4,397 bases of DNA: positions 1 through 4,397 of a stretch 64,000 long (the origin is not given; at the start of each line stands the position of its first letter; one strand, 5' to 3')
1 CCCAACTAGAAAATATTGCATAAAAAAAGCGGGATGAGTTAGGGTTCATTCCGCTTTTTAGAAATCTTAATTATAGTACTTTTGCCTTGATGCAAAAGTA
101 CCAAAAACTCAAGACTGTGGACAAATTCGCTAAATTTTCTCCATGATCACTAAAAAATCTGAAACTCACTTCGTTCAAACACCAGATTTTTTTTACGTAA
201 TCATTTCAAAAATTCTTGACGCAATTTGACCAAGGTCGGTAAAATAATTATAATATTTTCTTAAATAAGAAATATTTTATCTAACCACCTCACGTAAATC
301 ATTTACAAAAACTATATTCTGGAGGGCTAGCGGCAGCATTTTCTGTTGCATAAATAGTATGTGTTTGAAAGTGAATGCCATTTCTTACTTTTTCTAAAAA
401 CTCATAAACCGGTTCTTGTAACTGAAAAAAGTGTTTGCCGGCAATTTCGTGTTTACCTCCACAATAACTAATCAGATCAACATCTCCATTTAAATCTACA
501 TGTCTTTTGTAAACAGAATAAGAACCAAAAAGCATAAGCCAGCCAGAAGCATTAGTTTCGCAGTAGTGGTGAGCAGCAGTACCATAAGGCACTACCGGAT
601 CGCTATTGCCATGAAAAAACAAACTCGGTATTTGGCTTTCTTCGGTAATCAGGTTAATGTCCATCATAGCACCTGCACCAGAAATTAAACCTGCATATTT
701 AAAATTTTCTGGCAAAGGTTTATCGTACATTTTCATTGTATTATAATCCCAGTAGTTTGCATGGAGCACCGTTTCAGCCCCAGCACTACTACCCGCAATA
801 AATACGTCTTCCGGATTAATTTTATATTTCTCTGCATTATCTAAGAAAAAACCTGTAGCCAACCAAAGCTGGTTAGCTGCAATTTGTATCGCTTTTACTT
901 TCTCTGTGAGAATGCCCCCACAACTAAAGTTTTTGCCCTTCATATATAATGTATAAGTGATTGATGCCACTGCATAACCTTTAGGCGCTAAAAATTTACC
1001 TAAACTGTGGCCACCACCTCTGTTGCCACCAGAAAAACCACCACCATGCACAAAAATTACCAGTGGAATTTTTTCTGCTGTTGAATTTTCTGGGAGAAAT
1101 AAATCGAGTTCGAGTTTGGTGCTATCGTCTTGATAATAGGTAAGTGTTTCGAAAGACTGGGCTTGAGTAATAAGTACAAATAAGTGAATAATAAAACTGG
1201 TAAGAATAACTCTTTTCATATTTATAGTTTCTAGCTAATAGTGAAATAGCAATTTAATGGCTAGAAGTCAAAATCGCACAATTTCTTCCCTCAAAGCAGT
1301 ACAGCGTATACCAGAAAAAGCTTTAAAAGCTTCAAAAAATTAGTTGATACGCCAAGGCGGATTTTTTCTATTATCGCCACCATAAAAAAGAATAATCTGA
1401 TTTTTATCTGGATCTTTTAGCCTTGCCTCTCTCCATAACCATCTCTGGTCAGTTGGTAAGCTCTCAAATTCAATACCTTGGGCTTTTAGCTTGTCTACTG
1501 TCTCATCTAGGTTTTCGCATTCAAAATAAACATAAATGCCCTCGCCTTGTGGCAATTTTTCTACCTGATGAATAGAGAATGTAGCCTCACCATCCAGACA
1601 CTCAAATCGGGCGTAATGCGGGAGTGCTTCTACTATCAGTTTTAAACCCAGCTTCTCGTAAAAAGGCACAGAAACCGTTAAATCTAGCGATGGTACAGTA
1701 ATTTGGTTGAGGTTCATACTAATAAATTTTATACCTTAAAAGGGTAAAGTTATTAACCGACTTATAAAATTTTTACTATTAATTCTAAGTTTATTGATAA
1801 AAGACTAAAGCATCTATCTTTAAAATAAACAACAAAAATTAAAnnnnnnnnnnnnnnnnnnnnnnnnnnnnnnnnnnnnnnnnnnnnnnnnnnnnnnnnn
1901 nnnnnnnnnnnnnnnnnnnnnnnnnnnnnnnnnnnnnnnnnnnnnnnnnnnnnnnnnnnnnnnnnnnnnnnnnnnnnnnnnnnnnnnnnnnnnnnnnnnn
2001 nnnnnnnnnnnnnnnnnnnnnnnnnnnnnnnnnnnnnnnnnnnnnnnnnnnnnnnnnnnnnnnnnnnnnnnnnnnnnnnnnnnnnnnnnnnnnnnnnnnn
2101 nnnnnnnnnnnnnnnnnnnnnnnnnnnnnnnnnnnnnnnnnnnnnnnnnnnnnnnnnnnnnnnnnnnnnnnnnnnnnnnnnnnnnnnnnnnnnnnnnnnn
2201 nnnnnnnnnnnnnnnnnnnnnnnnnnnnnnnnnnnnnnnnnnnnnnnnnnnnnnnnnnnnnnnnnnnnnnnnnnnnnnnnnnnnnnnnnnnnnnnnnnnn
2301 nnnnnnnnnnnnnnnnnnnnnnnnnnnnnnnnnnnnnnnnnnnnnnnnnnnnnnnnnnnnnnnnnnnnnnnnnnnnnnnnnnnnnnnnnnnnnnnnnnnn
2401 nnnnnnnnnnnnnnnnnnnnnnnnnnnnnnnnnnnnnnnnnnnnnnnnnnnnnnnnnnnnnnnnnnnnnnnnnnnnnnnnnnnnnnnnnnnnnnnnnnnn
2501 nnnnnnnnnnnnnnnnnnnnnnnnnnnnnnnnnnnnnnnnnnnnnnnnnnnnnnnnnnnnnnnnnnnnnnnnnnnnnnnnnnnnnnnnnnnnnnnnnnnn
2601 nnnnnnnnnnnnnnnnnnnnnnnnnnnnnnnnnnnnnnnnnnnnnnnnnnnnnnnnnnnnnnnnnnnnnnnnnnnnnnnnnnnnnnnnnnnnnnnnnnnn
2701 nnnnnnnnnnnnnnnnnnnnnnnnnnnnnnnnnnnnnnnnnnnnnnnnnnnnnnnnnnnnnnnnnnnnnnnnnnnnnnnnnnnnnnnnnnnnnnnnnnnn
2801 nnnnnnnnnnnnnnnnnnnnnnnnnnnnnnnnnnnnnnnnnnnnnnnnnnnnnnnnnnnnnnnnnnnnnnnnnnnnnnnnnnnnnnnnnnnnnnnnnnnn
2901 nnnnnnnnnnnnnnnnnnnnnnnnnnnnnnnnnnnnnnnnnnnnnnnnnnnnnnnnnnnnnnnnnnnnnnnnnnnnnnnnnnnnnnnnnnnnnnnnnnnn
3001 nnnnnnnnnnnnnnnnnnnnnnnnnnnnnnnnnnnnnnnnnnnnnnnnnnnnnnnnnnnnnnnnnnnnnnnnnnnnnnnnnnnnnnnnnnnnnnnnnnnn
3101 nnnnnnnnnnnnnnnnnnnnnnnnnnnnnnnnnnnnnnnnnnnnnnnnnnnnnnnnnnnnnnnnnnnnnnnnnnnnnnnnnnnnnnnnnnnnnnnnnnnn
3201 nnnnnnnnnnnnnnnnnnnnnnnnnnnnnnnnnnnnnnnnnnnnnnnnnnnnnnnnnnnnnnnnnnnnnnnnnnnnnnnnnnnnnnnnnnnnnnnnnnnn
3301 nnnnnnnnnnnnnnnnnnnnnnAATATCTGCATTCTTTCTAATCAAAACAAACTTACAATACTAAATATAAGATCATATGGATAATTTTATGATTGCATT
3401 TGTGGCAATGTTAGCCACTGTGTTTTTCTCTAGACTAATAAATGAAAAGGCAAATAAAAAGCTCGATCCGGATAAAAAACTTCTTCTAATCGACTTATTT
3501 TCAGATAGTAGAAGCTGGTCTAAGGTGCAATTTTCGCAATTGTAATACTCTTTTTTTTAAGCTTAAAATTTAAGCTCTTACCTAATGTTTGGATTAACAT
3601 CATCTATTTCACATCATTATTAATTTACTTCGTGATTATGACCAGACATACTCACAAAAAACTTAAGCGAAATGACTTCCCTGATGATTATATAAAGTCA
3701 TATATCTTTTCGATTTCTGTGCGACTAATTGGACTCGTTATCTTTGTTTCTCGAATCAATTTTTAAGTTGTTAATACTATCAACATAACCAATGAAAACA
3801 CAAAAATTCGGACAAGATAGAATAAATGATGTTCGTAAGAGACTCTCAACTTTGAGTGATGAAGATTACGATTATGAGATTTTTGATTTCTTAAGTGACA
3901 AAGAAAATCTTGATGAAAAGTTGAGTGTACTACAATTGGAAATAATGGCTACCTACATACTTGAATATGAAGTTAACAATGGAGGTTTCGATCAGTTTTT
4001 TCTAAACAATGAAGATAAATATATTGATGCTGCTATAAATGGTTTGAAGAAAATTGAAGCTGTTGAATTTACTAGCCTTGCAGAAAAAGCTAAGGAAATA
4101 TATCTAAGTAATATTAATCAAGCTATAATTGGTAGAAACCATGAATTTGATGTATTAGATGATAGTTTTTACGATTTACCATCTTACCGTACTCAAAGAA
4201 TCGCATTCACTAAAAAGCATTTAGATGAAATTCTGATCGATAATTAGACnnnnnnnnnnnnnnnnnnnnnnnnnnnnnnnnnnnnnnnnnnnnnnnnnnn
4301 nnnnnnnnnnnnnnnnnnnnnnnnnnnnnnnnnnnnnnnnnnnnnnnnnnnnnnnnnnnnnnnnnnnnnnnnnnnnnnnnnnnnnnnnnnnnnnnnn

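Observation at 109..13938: ~130-nt element present twice in direct orientation (109-237 and 13796-13938), with TIR-like ends and a 15-nt indel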

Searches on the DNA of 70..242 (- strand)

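Call 56: build_rna_model(alignment_id=A4, structure=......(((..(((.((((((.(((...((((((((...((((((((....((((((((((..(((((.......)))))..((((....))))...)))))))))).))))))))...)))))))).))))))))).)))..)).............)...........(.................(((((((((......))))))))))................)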
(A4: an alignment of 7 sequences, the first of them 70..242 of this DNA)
Model R1 built from alignment A4 (7 sequences, 229 columns); structure: as given.
model positions 189; base pairs 60; branch points 2; effective number of sequences 1.16; information 0.59 bits per position. Calibrated on 0.2 Mb of random sequence (short: E-values are rough).
structure used (alignment columns):
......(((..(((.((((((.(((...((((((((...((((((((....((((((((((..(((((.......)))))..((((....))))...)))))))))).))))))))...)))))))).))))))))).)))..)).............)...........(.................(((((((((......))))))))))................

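Call 57: search_with_rna_model(model_id=R1, sources=[window, L001, L003, L004, L005, L006, L007, L015, L016, L021, L025, L026, L029], max_evalue=10)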
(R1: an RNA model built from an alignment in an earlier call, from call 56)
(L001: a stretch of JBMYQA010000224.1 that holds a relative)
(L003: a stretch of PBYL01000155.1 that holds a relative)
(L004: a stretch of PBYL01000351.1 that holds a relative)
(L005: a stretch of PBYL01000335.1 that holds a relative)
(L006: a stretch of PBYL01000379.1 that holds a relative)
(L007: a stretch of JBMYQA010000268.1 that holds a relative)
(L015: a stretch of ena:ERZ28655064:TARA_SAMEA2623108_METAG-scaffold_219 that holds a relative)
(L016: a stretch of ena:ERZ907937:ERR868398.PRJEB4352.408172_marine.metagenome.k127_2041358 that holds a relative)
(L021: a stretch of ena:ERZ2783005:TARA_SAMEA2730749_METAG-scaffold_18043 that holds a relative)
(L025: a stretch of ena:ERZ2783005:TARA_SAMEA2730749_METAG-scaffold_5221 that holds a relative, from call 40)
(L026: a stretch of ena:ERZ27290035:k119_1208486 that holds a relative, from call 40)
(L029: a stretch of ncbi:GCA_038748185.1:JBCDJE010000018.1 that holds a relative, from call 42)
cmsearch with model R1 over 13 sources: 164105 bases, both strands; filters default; matches with E-value up to 10: 26.
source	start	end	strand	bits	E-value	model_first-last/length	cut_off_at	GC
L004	3510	3698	-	216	2.5e-46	1-189/189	no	0.33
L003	546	733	+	216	2.5e-46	1-189/189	no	0.35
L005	2343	2530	+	209.7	6.3e-45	1-189/189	no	0.34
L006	6265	6469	+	207.5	1.9e-44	1-189/189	no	0.38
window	13756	13943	-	206.4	3.5e-44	1-189/189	no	0.37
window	69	242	-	182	1e-38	1-189/189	no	0.33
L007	804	1022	+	145.1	1.8e-30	1-189/189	no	0.43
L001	2090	2224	-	102.1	7.7e-21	41-189/189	5'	0.3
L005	2337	2491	-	43.7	9.3e-08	1-189/189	no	0.35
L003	536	694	-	41.8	2.4e-07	1-189/189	no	0.35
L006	6255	6414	-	41.3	3.3e-07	1-189/189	no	0.36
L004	3549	3733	+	40.2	5.7e-07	1-189/189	no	0.33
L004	1918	1997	-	32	3.8e-05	1-189/189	no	0.39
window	108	252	+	29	0.00018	1-189/189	no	0.32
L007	763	953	-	28.4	0.00025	1-189/189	no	0.38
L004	1888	1958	+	20.9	0.012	1-189/189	no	0.25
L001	2077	2129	+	19.9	0.02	1-189/189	no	0.21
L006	6437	6472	-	16.2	0.13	147-182/189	no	0.22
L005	3134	3186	+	14.6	0.3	1-189/189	no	0.34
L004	3169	3231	+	10.7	2.3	1-189/189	no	0.33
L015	15292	15356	+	8.8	5.9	1-189/189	no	0.29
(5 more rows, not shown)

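Call 58: search_with_rna_model(model_id=R1, source=L004, start=1800, end=2300, max_evalue=1, show_alignments=2)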
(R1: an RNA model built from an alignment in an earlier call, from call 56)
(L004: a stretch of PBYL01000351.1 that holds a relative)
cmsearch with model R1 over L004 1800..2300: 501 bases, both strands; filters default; matches with E-value up to 1: 2.
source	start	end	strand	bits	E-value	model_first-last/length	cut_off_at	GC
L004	1918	1997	-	32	1.2e-07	1-189/189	no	0.39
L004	1888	1958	+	20.9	3.6e-05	1-189/189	no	0.25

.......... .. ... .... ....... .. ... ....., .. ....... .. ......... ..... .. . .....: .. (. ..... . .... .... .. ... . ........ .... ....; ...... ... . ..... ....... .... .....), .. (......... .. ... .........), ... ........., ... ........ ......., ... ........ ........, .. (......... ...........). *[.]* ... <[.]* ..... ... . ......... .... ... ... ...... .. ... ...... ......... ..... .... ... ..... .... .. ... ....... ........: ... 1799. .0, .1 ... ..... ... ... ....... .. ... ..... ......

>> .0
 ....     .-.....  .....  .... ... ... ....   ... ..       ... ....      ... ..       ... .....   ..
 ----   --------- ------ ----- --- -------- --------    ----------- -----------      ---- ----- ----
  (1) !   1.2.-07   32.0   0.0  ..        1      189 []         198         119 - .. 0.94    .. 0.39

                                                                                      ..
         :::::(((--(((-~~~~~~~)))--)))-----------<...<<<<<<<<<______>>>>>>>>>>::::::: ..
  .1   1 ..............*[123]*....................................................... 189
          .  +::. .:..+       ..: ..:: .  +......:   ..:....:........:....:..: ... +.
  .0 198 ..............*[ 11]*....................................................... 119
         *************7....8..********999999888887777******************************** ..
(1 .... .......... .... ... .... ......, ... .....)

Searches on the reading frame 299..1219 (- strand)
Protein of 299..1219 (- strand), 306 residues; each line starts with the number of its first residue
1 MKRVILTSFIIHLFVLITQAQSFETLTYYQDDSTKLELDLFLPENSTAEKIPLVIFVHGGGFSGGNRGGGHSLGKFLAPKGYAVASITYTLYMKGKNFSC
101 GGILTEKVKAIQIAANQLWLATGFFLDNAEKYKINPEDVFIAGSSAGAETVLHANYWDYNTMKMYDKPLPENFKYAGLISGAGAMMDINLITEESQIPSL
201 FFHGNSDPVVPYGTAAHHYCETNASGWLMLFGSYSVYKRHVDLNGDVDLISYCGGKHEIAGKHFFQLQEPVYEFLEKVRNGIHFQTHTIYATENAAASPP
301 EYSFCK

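Call 13: search_protein_families(library=pfam, proteins=[window:299-1219:-])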
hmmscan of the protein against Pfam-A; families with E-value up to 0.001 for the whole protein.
window:299-1219:- (306 aa): 4 families
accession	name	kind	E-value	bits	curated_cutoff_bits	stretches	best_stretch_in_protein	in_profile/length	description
PF20434.5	BD-FAE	-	9e-18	65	26.8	1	38-156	1-108/215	BD-FAE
PF07859.19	Abhydrolase_3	-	8.7e-06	26.1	25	0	113-154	47-88/210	alpha/beta hydrolase fold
PF02230.22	Abhydrolase_2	-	0.00024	21.4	23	0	50-216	13-176/217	Phospholipase/Carboxylesterase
PF00135.34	COesterase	-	0.0003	20.3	27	0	36-151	86-197/515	Carboxylesterase family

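Call 23: find_encoding_contigs(protein=window:299-1219:-, flank=10000, max_places=6)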
Protein window:299-1219:- (306 aa): no gene with exactly this product is on record in the collection.

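Call 39: find_homologous_proteins(query=window:299-1219:-, max_evalue=1e-60)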
Query window:299-1219:- (306 aa): 544 proteins with E <= 1e-60 among 1675 candidates; the best 120 are listed.
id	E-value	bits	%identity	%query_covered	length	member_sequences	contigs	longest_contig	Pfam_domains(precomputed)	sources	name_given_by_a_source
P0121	5.3e-208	707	100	100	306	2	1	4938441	PF07859.20,PF20434.6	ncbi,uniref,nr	ncbi:hypothetical protein [Chondrinema litorale]|uniref:hypothetical protein n=1 Tax=Chondrinema lit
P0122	1.4e-182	624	86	100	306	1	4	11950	PF07859.20,PF20434.6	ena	-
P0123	2.6e-140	485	67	100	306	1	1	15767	PF07859.20,PF20434.6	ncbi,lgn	ncbi:MAG: alpha/beta hydrolase [Bacteroidota bacterium]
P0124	1.5e-117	410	61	95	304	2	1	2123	PF00135.35,PF07859.20,PF02230.23,PF20434.6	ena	-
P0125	2.1e-117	410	58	100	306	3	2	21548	PF00135.35,PF07859.20,PF20434.6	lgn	-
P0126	4.2e-117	409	57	100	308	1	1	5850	PF07859.20,PF20434.6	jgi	-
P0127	5.0e-117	409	60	94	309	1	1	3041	PF07859.20,PF20434.6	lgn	-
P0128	1.3e-116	407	63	91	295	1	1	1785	PF00135.35,PF07859.20,PF20434.6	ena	-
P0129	3.1e-116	406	61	92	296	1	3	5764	PF07859.20,PF02230.23,PF20434.6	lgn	-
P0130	4.8e-116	405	60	93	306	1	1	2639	PF00135.35,PF07859.20,PF20434.6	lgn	-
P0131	4.3e-115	402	60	93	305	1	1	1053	PF07859.20,PF20434.6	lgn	-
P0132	4.5e-115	402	58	100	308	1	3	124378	PF07859.20,PF20434.6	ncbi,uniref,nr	ncbi:alpha/beta hydrolase fold domain-containing protein [Rufibacter sediminis]|uniref:Alpha/beta hy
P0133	6.2e-115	402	65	88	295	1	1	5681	PF00135.35,PF07859.20,PF20434.6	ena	-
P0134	7.6e-115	402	62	91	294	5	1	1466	PF07859.20,PF20434.6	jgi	-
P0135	8.3e-115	401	59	94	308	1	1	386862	PF07859.20,PF20434.6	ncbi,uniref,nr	ncbi:alpha/beta hydrolase family protein [Rufibacter latericius]|uniref:Alpha/beta hydrolase n=1 Tax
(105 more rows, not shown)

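Call 40: find_encoding_contigs(protein=P0122, flank=10000, max_places=4)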
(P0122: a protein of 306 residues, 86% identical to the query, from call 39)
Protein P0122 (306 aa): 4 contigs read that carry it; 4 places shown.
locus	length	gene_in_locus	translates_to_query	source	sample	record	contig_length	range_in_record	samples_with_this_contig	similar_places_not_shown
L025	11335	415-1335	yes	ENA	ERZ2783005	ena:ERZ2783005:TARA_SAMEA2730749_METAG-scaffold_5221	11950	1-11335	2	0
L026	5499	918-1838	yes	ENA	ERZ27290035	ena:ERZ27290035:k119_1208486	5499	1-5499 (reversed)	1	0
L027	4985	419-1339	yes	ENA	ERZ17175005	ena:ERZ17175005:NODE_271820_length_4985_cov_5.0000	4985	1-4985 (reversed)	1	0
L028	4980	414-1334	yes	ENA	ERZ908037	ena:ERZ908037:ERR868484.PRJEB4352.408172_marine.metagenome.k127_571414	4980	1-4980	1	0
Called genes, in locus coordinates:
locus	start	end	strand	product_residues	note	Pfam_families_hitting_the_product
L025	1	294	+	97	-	?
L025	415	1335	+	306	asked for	PF20434:BD-FAE, PF07859:Abhydrolase_3 (faint)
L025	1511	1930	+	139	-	PF03965:Penicillinase_R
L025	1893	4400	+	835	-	PF05569:Peptidase_M56, PF01435:Peptidase_M48 (weak), PF07715:Plug (weak), PF18962:Por_Secre_tail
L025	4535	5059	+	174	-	PF04542:Sigma70_r2, PF08281:Sigma70_r4_2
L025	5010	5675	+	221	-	-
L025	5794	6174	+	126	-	-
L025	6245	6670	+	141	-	-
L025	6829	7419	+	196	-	PF12917:YfbR-like, PF13023:HD_3, PF01966:HD (weak)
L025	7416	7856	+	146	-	-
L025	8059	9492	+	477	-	PF03572:Peptidase_S41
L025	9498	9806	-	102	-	PF03544:TonB_C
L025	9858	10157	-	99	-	-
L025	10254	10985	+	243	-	-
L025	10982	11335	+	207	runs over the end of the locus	-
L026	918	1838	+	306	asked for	PF20434:BD-FAE, PF07859:Abhydrolase_3 (faint)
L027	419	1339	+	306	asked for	PF20434:BD-FAE, PF07859:Abhydrolase_3 (faint)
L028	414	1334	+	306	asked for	PF20434:BD-FAE, PF07859:Abhydrolase_3 (faint)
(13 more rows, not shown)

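Call 41: find_encoding_contigs(protein=P0121, flank=10000, max_places=3)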
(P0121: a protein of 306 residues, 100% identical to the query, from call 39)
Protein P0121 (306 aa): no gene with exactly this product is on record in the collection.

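Call 42: find_encoding_contigs(protein=P0123, flank=10000, max_places=3)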
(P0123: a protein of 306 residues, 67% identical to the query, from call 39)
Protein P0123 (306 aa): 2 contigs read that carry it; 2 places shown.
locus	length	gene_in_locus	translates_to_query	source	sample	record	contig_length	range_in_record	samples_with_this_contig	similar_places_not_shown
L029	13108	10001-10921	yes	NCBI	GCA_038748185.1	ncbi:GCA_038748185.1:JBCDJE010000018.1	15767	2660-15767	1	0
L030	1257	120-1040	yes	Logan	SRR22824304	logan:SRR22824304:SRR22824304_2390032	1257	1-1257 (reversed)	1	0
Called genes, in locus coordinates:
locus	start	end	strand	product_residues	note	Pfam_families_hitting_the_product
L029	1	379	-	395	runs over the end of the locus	PF07690:MFS_1, PF00854:PTR2 (weak)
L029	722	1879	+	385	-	PF01408:GFO_IDH_MocA, PF22725:GFO_IDH_MocA_C3, PF02894:GFO_IDH_MocA_C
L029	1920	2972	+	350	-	PF01261:AP_endonuc_2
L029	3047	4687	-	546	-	-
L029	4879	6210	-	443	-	PF00206:Lyase_1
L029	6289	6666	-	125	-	PF12680:SnoaL_2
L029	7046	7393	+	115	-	-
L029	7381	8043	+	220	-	PF02463:SMC_N (faint), PF00005:ABC_tran, PF13304:AAA_21 (weak)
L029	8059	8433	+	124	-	PF00903:Glyoxalase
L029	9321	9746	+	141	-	PF14903:WG_beta_rep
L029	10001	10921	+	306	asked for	PF20434:BD-FAE, PF07859:Abhydrolase_3 (weak)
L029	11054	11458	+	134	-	PF03965:Penicillinase_R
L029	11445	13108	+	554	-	PF05569:Peptidase_M56, PF01435:Peptidase_M48 (weak), PF07715:Plug (weak)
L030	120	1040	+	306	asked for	PF20434:BD-FAE, PF07859:Abhydrolase_3 (weak)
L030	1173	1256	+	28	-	?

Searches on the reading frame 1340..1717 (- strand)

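Call 13: search_protein_families(library=pfam, proteins=[window:1340-1717:-])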
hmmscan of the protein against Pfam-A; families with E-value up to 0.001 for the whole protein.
window:1340-1717:- (125 aa): 2 families
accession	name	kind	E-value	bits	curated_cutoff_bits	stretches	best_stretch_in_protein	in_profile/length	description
PF00903.31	Glyoxalase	-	3.9e-11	43.8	20.6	1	3-108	2-119/121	Glyoxalase/Bleomycin resistance protein/Dioxygenase superfamily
PF12681.13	Glyoxalase_2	-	1.2e-07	32.1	30.1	1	16-108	14-111/118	Glyoxalase-like domain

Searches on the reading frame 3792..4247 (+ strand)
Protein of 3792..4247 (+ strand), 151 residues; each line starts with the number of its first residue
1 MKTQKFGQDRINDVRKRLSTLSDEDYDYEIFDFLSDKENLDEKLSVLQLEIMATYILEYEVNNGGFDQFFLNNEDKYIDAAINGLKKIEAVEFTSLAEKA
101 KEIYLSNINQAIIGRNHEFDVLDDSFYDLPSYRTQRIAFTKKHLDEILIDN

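Call 70: search_protein_families(library=pfam, proteins=[window:3792-4247:+], max_evalue=0.0001)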
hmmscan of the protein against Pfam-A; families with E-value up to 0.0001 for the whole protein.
window:3792-4247:+ (151 aa): 1 family
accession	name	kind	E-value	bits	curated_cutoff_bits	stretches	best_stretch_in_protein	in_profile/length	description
PF14300.12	DMP19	-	2e-17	64.2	25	1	43-134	2-102/112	DMP19-like protein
